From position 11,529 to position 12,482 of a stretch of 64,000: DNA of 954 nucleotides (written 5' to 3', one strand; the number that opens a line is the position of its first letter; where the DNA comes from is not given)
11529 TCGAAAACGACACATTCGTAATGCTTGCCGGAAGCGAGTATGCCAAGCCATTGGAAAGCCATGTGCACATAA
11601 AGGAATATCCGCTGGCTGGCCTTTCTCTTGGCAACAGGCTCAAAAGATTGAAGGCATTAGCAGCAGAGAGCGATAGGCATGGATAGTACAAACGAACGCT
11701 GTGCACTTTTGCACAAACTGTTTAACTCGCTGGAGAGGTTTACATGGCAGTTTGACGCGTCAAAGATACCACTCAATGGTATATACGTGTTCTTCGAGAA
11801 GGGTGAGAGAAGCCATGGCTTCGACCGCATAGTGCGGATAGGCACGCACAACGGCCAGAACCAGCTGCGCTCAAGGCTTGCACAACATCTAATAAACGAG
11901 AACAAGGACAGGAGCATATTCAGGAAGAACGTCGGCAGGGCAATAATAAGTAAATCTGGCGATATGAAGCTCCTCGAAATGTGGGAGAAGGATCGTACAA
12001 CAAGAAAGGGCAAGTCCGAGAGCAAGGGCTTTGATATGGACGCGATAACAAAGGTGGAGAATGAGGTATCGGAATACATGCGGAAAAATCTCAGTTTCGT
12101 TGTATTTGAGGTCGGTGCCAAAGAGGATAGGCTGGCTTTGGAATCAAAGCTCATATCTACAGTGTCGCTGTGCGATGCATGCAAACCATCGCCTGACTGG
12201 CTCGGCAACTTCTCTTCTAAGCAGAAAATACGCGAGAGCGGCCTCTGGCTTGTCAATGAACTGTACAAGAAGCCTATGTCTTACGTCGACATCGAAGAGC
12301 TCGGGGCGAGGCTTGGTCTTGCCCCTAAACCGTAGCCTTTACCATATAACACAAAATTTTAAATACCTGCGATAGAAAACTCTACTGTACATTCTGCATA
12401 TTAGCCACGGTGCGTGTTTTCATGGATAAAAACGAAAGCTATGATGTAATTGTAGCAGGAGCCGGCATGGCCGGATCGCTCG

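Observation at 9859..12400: AT-richer locus beside tRNA-Leu: HExxH protein divergent from a translationally coupled DUF6884-like + GIY-YIG nuclease pair (candidate uncharacterised system)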

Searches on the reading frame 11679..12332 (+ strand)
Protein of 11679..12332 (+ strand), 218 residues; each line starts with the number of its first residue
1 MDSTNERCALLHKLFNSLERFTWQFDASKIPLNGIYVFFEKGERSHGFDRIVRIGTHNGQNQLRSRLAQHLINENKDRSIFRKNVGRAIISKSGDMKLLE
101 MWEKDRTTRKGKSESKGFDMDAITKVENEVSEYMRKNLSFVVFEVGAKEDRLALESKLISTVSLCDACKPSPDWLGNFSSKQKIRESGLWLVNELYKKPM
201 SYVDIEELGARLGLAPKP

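Call 6: search_protein_families(library=pfam, proteins=[window:11679-12332:+], max_evalue=0.1)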
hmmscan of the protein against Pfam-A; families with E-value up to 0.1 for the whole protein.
window:11679-12332:+ (218 aa): 1 family
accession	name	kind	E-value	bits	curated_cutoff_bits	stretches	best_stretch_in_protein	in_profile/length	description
PF02633.19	Creatininase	-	0.051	13.4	31.3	1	45-109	97-149/238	Creatinine amidohydrolase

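Call 7: search_protein_families(library=padloc, proteins=[window:11679-12332:+], max_evalue=0.1)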
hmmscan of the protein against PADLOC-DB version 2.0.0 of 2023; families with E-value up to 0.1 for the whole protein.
window:11679-12332:+ (218 aa): 3 families
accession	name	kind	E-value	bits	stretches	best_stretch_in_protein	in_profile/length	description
PDLC04713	PDC-M57B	-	5.6e-88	292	1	6-209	3-206/211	-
PDLC04714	PDC-M57B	-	2.7e-22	77.6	1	27-192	33-212/238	-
PDLC01585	Csm3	-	0.038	11.5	1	43-89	73-115/206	"CAS-III-A,CAS-III-D; effector_G7"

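Call 8: search_protein_families(library=ncbifam, proteins=[window:11679-12332:+], max_evalue=0.1)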
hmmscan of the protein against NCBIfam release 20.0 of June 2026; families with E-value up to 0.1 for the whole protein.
window:11679-12332:+ (218 aa): 0 families

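Call 13: find_homologous_proteins(query=window:11679-12332:+, max_evalue=0.001)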
Query window:11679-12332:+ (218 aa): 3047 proteins with E <= 0.001 among 3291 candidates; the best 120 are listed.
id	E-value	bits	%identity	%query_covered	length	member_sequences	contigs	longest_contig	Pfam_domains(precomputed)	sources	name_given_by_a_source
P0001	3.4e-134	463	100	95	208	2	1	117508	PF26468.1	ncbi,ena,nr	ncbi:MAG: hypothetical protein M1158_00390 [Candidatus Marsarchaeota archaeon]|nr:hypothetical prote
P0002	3.3e-106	372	78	98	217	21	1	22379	PF26468.1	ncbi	-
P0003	6.0e-90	319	69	98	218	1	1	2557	PF26468.1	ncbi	-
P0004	5.9e-80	286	61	95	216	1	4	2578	PF26468.1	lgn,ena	-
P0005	1.5e-79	285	62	95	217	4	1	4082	PF26468.1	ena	-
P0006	3.4e-79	283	63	95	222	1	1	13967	PF26468.1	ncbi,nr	ncbi:MAG: hypothetical protein M1504_04160 [Candidatus Marsarchaeota archaeon]|nr:hypothetical prote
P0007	1.6e-78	281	61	95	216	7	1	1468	PF26468.1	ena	-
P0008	7.4e-77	276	61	95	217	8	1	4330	PF26468.1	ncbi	-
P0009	9.4e-77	276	61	94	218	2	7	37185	PF26468.1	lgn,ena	-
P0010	1.5e-76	275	60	96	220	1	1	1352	PF26468.1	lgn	-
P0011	2.1e-76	274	60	95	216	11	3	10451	PF26468.1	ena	-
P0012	1.1e-75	272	63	93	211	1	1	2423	PF26468.1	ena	-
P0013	1.1e-75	272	61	95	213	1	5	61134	PF26468.1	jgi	jgi:hypothetical protein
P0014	2.2e-75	271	63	91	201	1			PF26468.1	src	-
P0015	2.3e-75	271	61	95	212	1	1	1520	PF26468.1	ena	-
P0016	3.2e-75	270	60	94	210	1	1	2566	PF26468.1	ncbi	-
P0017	3.9e-75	270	58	94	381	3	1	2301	PF26468.1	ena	-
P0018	4.3e-75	270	61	93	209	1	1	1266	PF26468.1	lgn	-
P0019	5.7e-75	270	62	90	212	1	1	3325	PF26468.1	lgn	-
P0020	5.9e-75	270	61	93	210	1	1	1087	PF26468.1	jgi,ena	-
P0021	7.4e-75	269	63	91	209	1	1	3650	PF26468.1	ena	-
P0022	8.3e-75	269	62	93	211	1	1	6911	PF26468.1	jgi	jgi:hypothetical protein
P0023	1.2e-74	269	61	92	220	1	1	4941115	PF26468.1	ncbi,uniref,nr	ncbi:hypothetical protein MSSIH_1334 [Methanosarcina siciliae HI350]|uniref:GIY-YIG domain-containin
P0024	1.2e-74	269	61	92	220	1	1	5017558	PF26468.1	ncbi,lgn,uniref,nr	ncbi:hypothetical protein MSSIT_1376 [Methanosarcina siciliae T4/M]|uniref:GIY-YIG domain-containing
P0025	1.4e-74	268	61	95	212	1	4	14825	PF26468.1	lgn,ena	-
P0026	1.7e-74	268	58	95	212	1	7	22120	PF26468.1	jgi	jgi:DNA polymerase III delta prime subunit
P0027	2.0e-74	268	61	90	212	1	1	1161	PF26468.1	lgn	-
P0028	2.2e-74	268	57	95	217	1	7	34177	PF26468.1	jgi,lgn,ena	jgi:hypothetical protein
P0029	2.2e-74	268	61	92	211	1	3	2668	PF26468.1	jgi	jgi:hypothetical protein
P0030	2.4e-74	268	62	92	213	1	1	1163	PF26468.1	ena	-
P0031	2.5e-74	268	62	95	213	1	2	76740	PF26468.1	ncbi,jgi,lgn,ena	-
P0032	2.6e-74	268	58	96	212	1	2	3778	PF26468.1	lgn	-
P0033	3.3e-74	267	58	96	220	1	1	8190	PF26468.1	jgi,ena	-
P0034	3.3e-74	267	58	95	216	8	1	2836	PF26468.1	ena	-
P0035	3.5e-74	267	60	94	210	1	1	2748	PF26468.1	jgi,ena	-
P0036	4.2e-74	267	63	92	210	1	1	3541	PF26468.1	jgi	-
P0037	4.6e-74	267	60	94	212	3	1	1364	PF26468.1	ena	-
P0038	4.8e-74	267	60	94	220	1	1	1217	PF26468.1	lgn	-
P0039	4.8e-74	267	61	94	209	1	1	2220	PF26468.1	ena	-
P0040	7.3e-74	266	61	92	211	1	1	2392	PF26468.1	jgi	jgi:hypothetical protein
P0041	7.8e-74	266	59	93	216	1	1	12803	PF26468.1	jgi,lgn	jgi:hypothetical protein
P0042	8.9e-74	266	59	96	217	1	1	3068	PF26468.1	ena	-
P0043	9.0e-74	266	62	92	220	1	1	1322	PF26468.1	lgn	-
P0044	1.0e-73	266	62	92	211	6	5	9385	PF26468.1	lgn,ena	-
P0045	1.1e-73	266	60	94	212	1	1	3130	PF26468.1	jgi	jgi:hypothetical protein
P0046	1.1e-73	265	62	94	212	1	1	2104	PF26468.1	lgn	-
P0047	1.2e-73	265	60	93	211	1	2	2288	PF26468.1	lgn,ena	-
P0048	1.4e-73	265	57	95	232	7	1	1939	PF26468.1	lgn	-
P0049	1.5e-73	265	57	97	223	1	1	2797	PF26468.1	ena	-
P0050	1.8e-73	265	59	93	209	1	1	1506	PF26468.1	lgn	-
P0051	1.8e-73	265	60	92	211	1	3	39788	PF26468.1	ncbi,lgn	-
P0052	2.0e-73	265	58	96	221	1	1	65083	PF26468.1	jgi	jgi:hypothetical protein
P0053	2.0e-73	265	58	96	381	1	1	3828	PF26468.1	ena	-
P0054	2.1e-73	265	57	95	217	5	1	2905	PF26468.1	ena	-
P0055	3.0e-73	264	61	93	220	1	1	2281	PF26468.1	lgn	-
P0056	3.1e-73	264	60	96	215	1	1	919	PF26468.1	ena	-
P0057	3.2e-73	264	60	92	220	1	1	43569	PF26468.1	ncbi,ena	-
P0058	3.8e-73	264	60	92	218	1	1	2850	PF26468.1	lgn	-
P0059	3.9e-73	264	60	96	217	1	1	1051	PF26468.1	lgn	-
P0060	4.1e-73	264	62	92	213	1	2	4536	PF26468.1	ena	-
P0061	4.5e-73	263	58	95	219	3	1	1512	PF26468.1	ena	-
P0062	4.5e-73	263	60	96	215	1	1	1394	PF26468.1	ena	-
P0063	4.5e-73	263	59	93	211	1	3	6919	PF26468.1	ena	-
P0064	5.3e-73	263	59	92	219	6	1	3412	PF26468.1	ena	-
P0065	5.8e-73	263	60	94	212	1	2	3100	PF26468.1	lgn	-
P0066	6.3e-73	263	59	95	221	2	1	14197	PF26468.1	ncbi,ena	-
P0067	6.4e-73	263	60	92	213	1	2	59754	PF26468.1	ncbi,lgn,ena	-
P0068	7.0e-73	263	61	90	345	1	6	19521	PF26468.1,PF21818.4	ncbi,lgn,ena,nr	ncbi:MAG: hypothetical protein Q7U35_06795 [Methanobacteriaceae archaeon]|nr:hypothetical protein [M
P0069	7.9e-73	263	61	92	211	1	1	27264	PF26468.1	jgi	jgi:hypothetical protein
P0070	8.1e-73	263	60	94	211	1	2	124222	PF26468.1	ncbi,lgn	-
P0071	9.2e-73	262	59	96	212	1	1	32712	PF26468.1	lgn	-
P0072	9.3e-73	262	59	96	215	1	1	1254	PF26468.1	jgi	jgi:hypothetical protein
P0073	9.3e-73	262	60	92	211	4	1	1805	PF26468.1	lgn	-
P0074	1.1e-72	262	59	95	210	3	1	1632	PF26468.1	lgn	-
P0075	1.1e-72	262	59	93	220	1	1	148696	PF26468.1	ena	-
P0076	1.3e-72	262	59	96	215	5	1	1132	PF26468.1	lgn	-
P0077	1.3e-72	262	59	93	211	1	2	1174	PF26468.1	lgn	-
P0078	1.3e-72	262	59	94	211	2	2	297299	PF26468.1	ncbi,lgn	-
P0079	1.5e-72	262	58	94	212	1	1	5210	PF26468.1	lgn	-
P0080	1.5e-72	262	59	94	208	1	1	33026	PF26468.1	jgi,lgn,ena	-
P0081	1.5e-72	262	59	94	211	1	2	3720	PF26468.1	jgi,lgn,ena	-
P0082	1.6e-72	262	62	92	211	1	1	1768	PF26468.1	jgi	-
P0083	1.7e-72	262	60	92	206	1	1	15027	PF26468.1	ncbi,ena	-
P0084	1.8e-72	262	56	96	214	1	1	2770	PF26468.1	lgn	-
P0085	1.9e-72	261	61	92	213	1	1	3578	PF26468.1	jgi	-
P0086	2.0e-72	261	57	94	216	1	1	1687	PF26468.1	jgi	jgi:hypothetical protein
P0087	2.2e-72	261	59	92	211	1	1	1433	PF26468.1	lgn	-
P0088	2.7e-72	261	58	96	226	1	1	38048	PF26468.1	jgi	jgi:hypothetical protein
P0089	2.7e-72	261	59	96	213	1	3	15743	PF26468.1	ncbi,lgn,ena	-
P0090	2.7e-72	261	61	91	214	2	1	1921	PF26468.1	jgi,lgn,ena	-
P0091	2.8e-72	261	60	94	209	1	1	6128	PF26468.1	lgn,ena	-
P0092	2.9e-72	261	59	95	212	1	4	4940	PF26468.1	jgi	jgi:hypothetical protein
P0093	3.0e-72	261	59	95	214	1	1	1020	PF26468.1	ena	-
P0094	3.1e-72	261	61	93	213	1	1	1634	PF26468.1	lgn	-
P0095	3.2e-72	261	59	92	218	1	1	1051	PF26468.1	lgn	-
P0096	3.5e-72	261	57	97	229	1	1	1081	PF26468.1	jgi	jgi:hypothetical protein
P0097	3.5e-72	261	57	94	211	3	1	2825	PF26468.1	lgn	-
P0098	3.6e-72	261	60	93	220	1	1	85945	PF26468.1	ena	-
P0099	3.6e-72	261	60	92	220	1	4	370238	PF26468.1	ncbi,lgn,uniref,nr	ncbi:hypothetical protein EO98_16020 [Methanosarcina sp. 2.H.T.1A.6]|uniref:hypothetical protein n=1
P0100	3.9e-72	260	59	92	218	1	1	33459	PF26468.1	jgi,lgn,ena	-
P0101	4.0e-72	260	58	96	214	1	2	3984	PF26468.1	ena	-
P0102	4.1e-72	260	60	94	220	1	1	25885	PF26468.1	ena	-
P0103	4.2e-72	260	58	95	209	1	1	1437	PF26468.1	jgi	-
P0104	4.2e-72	260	59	92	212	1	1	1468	PF26468.1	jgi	-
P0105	4.5e-72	260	60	94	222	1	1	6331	PF26468.1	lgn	-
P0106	5.2e-72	260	61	93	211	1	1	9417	PF26468.1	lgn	-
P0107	5.7e-72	260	58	95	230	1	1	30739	PF26468.1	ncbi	-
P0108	5.8e-72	260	58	97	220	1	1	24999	PF26468.1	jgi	jgi:hypothetical protein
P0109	5.8e-72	260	59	93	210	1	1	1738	PF26468.1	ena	-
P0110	5.9e-72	260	58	96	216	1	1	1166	PF26468.1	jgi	jgi:hypothetical protein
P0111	6.0e-72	260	58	92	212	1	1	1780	PF26468.1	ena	-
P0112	6.1e-72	260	60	93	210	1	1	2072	PF26468.1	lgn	-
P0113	6.1e-72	260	59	91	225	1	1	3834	PF26468.1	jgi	jgi:hypothetical protein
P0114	6.2e-72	260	59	92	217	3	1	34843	PF26468.1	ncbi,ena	-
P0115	6.6e-72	260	60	94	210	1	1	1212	PF26468.1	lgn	-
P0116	6.7e-72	260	60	93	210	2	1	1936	PF26468.1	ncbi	-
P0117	7.2e-72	260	61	92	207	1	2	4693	PF26468.1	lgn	-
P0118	7.8e-72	259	58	96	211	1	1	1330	PF26468.1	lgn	-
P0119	8.0e-72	259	59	94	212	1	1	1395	PF26468.1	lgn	-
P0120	8.1e-72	259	61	91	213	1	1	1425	PF26468.1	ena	-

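Call 15: find_encoding_contigs(protein=P0002, flank=10000, max_places=3)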
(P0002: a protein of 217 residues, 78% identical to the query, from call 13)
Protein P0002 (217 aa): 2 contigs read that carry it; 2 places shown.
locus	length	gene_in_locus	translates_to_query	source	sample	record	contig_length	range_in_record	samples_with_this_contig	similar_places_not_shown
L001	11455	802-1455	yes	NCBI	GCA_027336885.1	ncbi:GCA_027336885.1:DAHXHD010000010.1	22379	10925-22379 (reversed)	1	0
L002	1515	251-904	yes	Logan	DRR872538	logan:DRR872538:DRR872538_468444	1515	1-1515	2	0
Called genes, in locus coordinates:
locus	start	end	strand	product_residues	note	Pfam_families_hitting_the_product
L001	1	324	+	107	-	?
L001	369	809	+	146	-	PF21818:DUF6884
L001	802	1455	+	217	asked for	PF26468:GIY_YIG_3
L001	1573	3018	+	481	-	PF01266:DAO (faint), PF01494:FAD_binding_3 (faint), PF12831:FAD_oxidored (faint), PF22578:GGR_cat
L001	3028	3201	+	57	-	PF01192:RNA_pol_Rpb6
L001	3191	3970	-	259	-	-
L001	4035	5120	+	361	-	PF02163:Peptidase_M50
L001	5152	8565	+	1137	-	PF02463:SMC_N, PF13175:AAA_15, PF13304:AAA_21 (weak), PF13476:AAA_23, PF06470:SMC_hinge, PF13304:AAA_21 (weak)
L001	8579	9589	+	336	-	-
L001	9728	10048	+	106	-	PF01248:Ribosomal_L7Ae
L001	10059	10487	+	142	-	PF00164:Ribosom_S12_S23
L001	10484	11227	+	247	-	PF00177:Ribosomal_S7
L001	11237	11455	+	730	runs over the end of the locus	PF00009:GTP_EFTU, PF01926:MMR_HSR1 (weak), PF22042:EF-G_D2, PF03144:GTP_EFTU_D2, PF14492:EFG_III, PF03764:EFG_IV, PF00679:EFG_C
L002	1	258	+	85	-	?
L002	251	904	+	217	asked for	PF26468:GIY_YIG_3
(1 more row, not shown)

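Call 19: find_encoding_contigs(protein=P0006, flank=8000, max_places=3)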
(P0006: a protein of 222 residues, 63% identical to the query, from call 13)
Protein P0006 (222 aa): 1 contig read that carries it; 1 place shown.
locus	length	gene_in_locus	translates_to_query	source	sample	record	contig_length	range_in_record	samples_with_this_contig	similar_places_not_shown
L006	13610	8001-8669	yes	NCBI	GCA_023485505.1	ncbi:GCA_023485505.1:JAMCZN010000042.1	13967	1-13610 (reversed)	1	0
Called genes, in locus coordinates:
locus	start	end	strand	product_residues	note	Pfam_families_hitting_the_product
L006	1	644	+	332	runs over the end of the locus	?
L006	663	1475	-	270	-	PF01040:UbiA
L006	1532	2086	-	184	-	PF04343:DUF488, PF22751:DUF488-N3a (weak)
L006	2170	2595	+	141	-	PF02254:TrkA_N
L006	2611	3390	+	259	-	PF02254:TrkA_N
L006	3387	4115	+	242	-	PF02254:TrkA_N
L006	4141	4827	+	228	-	PF13483:Lactamase_B_3, PF12706:Lactamase_B_2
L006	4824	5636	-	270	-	PF00398:RrnaAD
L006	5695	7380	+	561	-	PF18998:Flg_new_2 (faint), PF24681:Kelch_KLHDC2_KLHL20_DRC7 (weak)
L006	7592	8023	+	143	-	PF21818:DUF6884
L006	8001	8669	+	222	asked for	PF26468:GIY_YIG_3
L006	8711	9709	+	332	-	PF13385:Laminin_G_3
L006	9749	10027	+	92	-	PF01998:DUF131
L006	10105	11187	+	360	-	PF00579:tRNA-synt_1b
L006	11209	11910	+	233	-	PF00535:Glycos_transf_2, PF10111:Glyco_tranf_2_2, PF13641:Glyco_tranf_2_3, PF02709:Glyco_transf_7C (faint)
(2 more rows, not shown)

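Call 22: find_related_loci(query=A1, collection=genome_contigs, flank=8000)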
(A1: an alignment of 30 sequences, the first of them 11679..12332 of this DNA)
Query A1 (218 aa) in genome_contigs; peptide patterns used: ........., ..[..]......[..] (x = any residue, [..] = any of these).
404 stretches matched a pattern; 388 encode a relative of the query (tblastn E <= 1e-3); the best 80 are kept; 80 distinct loci.
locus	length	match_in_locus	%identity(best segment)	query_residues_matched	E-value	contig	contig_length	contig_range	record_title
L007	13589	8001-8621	63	2-208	5e-84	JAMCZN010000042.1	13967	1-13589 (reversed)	MAG: Candidatus Marsarchaeota archaeon isolate FK_Sedi_B_Bin.306 NODE_16915_length_13967_cov_3.04422, whole genome shotg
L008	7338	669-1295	60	1-208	1e-82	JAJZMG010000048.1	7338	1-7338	MAG: Nanoarchaeota archaeon isolate MAS3.bin171 NODE_20305_length_7338_cov_11.075024, whole genome shotgun sequence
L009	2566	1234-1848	60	8-212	3e-82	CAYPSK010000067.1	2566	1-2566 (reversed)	MAG TPA_asm: Candidatus Woesearchaeota archaeon isolate SRP178699_co1_447 genome assembly, contig: NODE_68050_length_256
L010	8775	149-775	59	1-208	9e-80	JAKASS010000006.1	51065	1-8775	MAG: Nanoarchaeota archaeon isolate YP1.bin68 NODE_598_length_51065_cov_46.718599, whole genome shotgun sequence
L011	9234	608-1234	57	1-208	1e-78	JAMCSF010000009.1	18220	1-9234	MAG: Candidatus Marsarchaeota archaeon isolate FK_Sedi_A_Bin.220 NODE_7142_length_18220_cov_2.44318, whole genome shotgu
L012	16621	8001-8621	59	2-208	8e-79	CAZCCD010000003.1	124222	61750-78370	MAG TPA_asm: Candidatus Woesearchaeota archaeon isolate binchicken_co38_509 genome assembly, contig: NODE_392_length_124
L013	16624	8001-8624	57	5-212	2e-78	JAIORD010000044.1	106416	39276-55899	MAG: Methanococcoides sp. isolate SMBSF09 20072_Bin_1_contigs_1_c_000000000020, whole genome shotgun sequence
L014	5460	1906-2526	59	4-210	2e-78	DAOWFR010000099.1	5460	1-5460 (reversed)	MAG TPA_asm: Methanobacteriota archaeon isolate CSMAG_1970 CSMAG_1970_k141_5781170_length_5460_cov_12.0000, whole genome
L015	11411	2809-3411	60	8-208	4e-78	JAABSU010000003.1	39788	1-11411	MAG: Spirulina sp. isolate S17.Bin059 Scaffold_3, whole genome shotgun sequence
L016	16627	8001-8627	60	6-214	6e-78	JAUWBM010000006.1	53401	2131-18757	MAG: Thermoplasmatota archaeon isolate CSMAG_1320 CSMAG_1320_k141_977769_length_53401_cov_15.9876, whole genome shotgun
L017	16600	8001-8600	60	7-206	4e-78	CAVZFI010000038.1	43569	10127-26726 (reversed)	MAG: uncultured Methanosarcinaceae archaeon isolate MFD05674.bin.2.44 genome assembly, contig: contig_44710, whole genom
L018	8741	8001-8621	59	2-208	9e-78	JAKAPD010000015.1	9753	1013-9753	MAG: Candidatus Micrarchaeota archaeon isolate YF1.bin48 NODE_8815_length_9753_cov_1.474964, whole genome shotgun sequen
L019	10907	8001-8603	60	8-208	1e-77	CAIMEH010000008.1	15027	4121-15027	uncultured Candidatus Berkelbacteria bacterium isolate AlinenLipids_bin-6077 genome assembly, contig: bin-6077:08/34, wh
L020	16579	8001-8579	61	8-200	1e-76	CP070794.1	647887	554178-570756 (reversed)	MAG: archaeon isolate bin1429 chromosome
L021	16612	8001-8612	59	5-208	8e-77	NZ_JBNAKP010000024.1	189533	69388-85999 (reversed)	MAG: Methanosarcina sp. isolate MSAR-AD2 2412800024, whole genome shotgun sequence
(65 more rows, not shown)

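Call 33: predict_structure(alignment_id=A1)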
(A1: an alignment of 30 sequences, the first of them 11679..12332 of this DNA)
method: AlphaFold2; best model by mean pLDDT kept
length: 218 residues; sequences in the alignment: 30
mean_pLDDT: 93.4   pTM: 0.89
mean pLDDT of the five models: 93.4, 92.7, 92.2, 91.0, 90.5
residues with pLDDT >= 90: 184; 70-90: 29; 50-70: 2; < 50: 3
segments of 3 or more residues with pLDDT < 50: none
pLDDT, mean of each block of 10 residues (from residue 1): 87 98 96 98 97 96 94 84 96 96 88 88 95 97 97 97 95 96 95 89 96 74
secondary structure, 60 per line:
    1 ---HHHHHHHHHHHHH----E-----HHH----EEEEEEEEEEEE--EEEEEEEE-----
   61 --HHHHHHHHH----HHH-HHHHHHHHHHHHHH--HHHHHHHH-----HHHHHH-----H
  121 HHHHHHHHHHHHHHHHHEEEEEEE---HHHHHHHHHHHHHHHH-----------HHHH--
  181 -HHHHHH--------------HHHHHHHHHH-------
elements in order: H4-16 E34-45 E48-55 H63-71 H80-93 H96-103 H109-114 H120-137 E138-144 H148-163 H175-178 H182-187 H202-211

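Call 36: fold_search(model_id=the predicted structure, library=pdb)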
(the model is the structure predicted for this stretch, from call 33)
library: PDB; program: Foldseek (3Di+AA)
matches with E <= 10: 60; with E <= 0.001: 0
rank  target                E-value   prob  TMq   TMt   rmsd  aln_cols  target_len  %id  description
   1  5u9i                  1.9e+00  0.04  0.17  0.22  11.6       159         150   16  Crystal structure of the FKBP domain of human aryl hydrocarbon receptor-interacting protein-like 1 (AIPL1) complexed wit (released 2017-07-26)
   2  6qvz_B                2.6e+00  0.02  0.15  0.14  19.1       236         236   10  The Transcriptional Regulator PrfA-L140H mutant from Listeria Monocytogenes (released 2020-04-01)
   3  9qlx                  2.8e+00  0.01  0.09  0.09  13.9        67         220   12  Crystal structure of D4A-FNR of A. fischeri with a [4Fe-4S]/[2Fe-2S] mixture (released 2026-04-08)
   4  7w14_E                3.5e+00  0.03  0.12  0.19   7.0        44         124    2  Coxsackievirus B3 at pH7.4 (VP3-234E) incubation with coxsackievirus and adenovirus receptor for 20min (released 2022-01-19)
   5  5u9a                  3.5e+00  0.02  0.17  0.21  11.7       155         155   11  Crystal structure of the FKBP domain of human aryl hydrocarbon receptor-interacting protein-like 1 (AIPL1) (released 2017-07-26)
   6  5xym_P                4.2e+00  0.01  0.08  0.13   4.5        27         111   22  Large subunit of Mycobacterium smegmatis (released 2017-09-27)
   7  6pij_C                4.4e+00  0.01  0.11  0.08  15.6       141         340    6  Target DNA-bound V. cholerae TniQ-Cascade complex, closed conformation (released 2019-10-02)
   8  5v35                  4.7e+00  0.02  0.17  0.21  11.8       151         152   14  Crystal structure of V71F mutant of the FKBP domain of human aryl hydrocarbon receptor-interacting protein-like 1 (AIPL1 (released 2017-07-26)
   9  3uez_A                4.7e+00  0.02  0.11  0.12   9.2        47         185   17  Crystal structure of the human Colony-Stimulating Factor 1 (hCSF-1) cytokine in complex with the viral receptor BARF1 (released 2012-08-22)
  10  22za_A                4.7e+00  0.02  0.12  0.07  13.6       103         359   16  crystal structures of RipN from Ralstonia solanacearum (released 2026-03-11)
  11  2w9l_B                5.2e+00  0.02  0.11  0.19   9.6        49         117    4  CANINE ADENOVIRUS TYPE 2 FIBRE HEAD IN COMPLEX WITH CAR DOMAIN D1 AND SIALIC ACID (released 2009-03-17)
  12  4ts6                  5.2e+00  0.01  0.08  0.11   8.3        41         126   24  Crystal structure of the RIM C2A domain from Drosophila. (released 2015-07-01)
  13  8fuk_F                5.6e+00  0.01  0.10  0.09  16.1       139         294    9  V. cholerae TniQ-Cascade complex with Type III-B crRNA (released 2024-01-24)
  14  7br2_B                5.6e+00  0.01  0.12  0.08  16.1       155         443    8  BT4096 a gut microbial diltiazem-metabolizing enzyme (released 2020-05-06)
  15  1wk0_MODEL_1_A        5.9e+00  0.02  0.11  0.16  10.4        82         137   15  Solution structure of Fibronectin type III domain derived from human KIAA0970 protein (released 2004-11-29)
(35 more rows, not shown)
